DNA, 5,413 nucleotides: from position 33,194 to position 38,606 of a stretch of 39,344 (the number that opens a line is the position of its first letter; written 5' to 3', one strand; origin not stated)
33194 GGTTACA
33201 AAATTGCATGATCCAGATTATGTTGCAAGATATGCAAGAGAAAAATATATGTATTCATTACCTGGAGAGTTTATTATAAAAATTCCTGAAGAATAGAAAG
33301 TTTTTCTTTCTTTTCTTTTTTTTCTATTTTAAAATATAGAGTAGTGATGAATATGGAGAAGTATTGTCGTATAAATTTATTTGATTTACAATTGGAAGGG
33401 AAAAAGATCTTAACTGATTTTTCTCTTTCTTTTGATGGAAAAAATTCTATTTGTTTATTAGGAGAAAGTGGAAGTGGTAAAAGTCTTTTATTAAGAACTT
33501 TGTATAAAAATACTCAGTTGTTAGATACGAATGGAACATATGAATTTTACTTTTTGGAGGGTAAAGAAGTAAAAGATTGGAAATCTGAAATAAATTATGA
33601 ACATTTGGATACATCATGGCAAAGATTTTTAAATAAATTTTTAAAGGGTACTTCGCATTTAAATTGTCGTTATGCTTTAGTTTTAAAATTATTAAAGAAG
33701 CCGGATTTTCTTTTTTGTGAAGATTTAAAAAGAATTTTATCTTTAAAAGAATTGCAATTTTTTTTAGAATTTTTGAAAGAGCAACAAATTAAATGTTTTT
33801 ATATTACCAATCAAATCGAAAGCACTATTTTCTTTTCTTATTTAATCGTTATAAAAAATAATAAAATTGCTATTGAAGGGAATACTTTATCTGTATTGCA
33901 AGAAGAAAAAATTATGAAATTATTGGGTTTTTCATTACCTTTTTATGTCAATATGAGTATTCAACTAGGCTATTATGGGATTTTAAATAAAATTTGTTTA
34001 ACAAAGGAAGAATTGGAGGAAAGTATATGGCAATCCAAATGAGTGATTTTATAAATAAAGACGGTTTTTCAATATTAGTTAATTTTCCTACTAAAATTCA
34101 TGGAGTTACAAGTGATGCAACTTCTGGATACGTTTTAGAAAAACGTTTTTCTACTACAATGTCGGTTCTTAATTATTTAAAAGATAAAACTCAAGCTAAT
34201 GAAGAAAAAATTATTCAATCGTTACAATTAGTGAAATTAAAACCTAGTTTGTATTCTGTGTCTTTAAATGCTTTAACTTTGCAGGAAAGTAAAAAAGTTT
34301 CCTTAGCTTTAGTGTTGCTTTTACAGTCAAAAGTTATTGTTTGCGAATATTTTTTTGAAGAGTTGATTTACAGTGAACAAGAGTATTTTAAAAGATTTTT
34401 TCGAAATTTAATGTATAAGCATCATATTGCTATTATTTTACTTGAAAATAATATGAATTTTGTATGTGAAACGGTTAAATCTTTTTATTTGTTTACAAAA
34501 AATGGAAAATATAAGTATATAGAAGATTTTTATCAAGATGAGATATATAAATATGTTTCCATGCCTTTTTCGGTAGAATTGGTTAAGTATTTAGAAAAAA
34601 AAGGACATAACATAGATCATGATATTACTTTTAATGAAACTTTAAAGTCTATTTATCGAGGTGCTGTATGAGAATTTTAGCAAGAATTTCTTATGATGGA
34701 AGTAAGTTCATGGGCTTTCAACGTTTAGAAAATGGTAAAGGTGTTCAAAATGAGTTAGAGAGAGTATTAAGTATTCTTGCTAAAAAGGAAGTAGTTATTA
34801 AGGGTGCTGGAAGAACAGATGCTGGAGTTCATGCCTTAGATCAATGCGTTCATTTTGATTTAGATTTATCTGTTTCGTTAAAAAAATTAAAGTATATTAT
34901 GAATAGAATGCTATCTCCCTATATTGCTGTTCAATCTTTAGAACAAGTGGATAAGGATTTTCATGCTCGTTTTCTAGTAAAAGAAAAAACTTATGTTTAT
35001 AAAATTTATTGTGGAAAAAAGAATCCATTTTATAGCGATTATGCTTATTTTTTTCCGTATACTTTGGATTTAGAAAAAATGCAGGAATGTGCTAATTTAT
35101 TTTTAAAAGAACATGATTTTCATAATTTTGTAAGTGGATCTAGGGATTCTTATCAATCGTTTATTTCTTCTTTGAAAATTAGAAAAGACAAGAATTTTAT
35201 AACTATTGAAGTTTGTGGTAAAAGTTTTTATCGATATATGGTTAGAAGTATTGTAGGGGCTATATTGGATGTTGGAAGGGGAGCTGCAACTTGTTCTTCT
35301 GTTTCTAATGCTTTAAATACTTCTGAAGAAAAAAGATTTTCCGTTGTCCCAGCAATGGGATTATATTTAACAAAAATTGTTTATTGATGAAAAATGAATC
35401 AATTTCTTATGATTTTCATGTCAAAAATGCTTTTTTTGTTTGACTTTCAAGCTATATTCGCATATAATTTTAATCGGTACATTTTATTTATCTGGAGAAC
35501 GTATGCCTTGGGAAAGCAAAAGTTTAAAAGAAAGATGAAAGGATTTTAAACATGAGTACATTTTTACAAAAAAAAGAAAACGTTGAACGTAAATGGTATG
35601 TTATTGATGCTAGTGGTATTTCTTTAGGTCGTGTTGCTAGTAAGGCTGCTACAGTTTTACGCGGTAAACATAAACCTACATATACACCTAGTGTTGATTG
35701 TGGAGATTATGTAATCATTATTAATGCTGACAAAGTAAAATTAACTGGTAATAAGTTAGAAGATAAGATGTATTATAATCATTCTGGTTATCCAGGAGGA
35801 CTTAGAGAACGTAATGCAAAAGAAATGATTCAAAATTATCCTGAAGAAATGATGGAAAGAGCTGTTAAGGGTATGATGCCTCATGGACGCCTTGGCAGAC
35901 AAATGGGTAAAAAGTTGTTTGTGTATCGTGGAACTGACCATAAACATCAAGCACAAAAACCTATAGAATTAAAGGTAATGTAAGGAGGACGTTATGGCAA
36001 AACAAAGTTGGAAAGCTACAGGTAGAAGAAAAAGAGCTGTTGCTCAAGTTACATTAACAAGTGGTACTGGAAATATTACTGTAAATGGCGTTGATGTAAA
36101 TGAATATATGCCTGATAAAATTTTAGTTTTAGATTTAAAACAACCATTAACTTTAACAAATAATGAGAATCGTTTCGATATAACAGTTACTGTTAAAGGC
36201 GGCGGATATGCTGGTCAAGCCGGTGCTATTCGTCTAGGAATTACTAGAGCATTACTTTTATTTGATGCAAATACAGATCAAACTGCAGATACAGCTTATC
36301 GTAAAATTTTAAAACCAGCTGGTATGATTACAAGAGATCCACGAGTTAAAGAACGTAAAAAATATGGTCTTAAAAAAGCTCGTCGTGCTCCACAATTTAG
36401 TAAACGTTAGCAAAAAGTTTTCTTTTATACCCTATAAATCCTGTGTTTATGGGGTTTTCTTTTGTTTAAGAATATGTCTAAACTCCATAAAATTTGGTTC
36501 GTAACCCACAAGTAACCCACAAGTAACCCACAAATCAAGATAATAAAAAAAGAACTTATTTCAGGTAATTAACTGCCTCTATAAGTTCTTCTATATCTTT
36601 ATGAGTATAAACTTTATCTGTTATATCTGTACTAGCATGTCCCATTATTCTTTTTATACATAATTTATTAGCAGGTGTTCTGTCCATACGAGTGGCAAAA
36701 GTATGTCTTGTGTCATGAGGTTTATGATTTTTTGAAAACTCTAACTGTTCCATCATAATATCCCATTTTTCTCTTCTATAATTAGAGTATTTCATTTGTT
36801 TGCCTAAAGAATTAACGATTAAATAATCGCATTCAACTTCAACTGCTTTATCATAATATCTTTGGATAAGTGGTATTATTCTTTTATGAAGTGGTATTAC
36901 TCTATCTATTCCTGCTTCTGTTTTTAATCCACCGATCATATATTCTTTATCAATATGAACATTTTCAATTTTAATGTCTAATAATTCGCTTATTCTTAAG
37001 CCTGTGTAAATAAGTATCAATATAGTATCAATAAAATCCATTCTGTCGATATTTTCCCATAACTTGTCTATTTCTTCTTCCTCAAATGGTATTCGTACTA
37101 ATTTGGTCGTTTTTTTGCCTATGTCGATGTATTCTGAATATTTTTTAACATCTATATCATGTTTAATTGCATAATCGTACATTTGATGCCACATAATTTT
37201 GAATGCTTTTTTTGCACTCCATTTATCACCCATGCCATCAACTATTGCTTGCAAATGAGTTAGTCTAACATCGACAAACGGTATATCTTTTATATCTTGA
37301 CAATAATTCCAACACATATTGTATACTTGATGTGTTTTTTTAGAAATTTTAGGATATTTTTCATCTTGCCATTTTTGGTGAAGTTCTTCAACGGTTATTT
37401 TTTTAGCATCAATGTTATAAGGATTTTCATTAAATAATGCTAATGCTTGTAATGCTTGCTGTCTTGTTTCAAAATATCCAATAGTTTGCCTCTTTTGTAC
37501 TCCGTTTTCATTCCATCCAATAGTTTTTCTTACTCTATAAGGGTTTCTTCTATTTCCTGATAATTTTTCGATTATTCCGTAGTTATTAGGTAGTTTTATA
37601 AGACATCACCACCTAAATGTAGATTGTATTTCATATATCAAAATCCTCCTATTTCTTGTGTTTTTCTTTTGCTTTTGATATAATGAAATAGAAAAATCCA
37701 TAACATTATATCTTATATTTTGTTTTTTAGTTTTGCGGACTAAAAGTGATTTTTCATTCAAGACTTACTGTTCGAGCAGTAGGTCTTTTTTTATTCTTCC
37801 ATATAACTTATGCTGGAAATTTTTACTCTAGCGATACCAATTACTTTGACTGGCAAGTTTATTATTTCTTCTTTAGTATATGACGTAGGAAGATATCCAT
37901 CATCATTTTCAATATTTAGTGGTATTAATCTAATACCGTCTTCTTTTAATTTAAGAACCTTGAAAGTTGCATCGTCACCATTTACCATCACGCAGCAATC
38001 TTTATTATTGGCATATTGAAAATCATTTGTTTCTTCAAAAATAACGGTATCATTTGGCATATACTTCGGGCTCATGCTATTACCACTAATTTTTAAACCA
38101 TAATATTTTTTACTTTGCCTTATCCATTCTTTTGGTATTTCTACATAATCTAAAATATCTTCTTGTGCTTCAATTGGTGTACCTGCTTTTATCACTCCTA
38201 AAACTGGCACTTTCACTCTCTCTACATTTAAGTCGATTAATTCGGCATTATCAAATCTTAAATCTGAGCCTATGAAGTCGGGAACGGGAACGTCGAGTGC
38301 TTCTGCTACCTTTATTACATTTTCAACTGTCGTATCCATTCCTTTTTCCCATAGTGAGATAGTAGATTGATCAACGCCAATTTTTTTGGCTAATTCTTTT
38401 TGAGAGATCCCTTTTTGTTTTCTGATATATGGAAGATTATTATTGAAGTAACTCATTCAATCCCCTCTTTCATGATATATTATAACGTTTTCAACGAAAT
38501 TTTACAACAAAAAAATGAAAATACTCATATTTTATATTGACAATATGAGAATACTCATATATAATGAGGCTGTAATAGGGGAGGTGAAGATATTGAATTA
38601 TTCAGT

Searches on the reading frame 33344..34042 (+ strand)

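Call 16: search_protein_families(library=pfam, proteins=[window:33344-34042:+], max_evalue=0.0001)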
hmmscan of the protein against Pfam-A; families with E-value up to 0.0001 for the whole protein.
window:33344-34042:+ (232 aa): 1 family
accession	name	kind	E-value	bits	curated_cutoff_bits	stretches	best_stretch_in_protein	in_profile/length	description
PF00005.33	ABC_tran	-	2.9e-06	28.3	25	1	23-85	1-63/137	ABC transporter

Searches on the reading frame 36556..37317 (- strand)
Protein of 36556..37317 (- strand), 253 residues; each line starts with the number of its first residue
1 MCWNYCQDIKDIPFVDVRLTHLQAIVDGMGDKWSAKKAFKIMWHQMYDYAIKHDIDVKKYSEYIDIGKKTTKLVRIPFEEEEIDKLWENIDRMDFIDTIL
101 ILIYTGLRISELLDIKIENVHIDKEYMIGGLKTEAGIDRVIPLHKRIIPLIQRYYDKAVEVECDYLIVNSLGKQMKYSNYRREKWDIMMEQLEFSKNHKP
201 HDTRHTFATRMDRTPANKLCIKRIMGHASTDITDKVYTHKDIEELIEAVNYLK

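Call 16: search_protein_families(library=pfam, proteins=[window:36556-37317:-], max_evalue=0.0001)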
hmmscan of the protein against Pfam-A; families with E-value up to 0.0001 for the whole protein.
window:36556-37317:- (253 aa): 1 family
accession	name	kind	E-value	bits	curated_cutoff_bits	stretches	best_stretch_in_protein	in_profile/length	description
PF00589.27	Phage_integrase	-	5.1e-24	85.4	27.1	1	79-242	4-170/172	Phage integrase family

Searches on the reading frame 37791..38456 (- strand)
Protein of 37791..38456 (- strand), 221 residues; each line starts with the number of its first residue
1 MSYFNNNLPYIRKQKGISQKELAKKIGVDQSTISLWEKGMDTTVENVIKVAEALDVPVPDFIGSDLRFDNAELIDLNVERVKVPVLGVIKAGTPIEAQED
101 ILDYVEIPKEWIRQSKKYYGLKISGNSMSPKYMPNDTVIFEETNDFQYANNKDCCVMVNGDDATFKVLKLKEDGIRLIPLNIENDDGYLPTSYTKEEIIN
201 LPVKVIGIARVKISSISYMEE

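Call 16: search_protein_families(library=pfam, proteins=[window:37791-38456:-], max_evalue=0.0001)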
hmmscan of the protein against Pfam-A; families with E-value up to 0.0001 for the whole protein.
window:37791-38456:- (221 aa): 5 families
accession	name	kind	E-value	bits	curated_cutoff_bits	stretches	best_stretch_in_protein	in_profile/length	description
PF00717.28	Peptidase_S24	-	2.1e-21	76.2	23.3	1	84-191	1-105/116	Peptidase S24-like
PF01381.28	HTH_3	-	3.9e-17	62.5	23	1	11-60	4-54/55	Helix-turn-helix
PF12844.13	HTH_19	-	6.8e-09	35.9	30.2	1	11-57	7-54/64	Helix-turn-helix domain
PF13443.12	HTH_26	-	2.5e-06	28.1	22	1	7-62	1-58/63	Cro/C1-type HTH DNA-binding domain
PF13560.12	HTH_31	-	5.1e-05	23.9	27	1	12-58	10-58/64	Helix-turn-helix domain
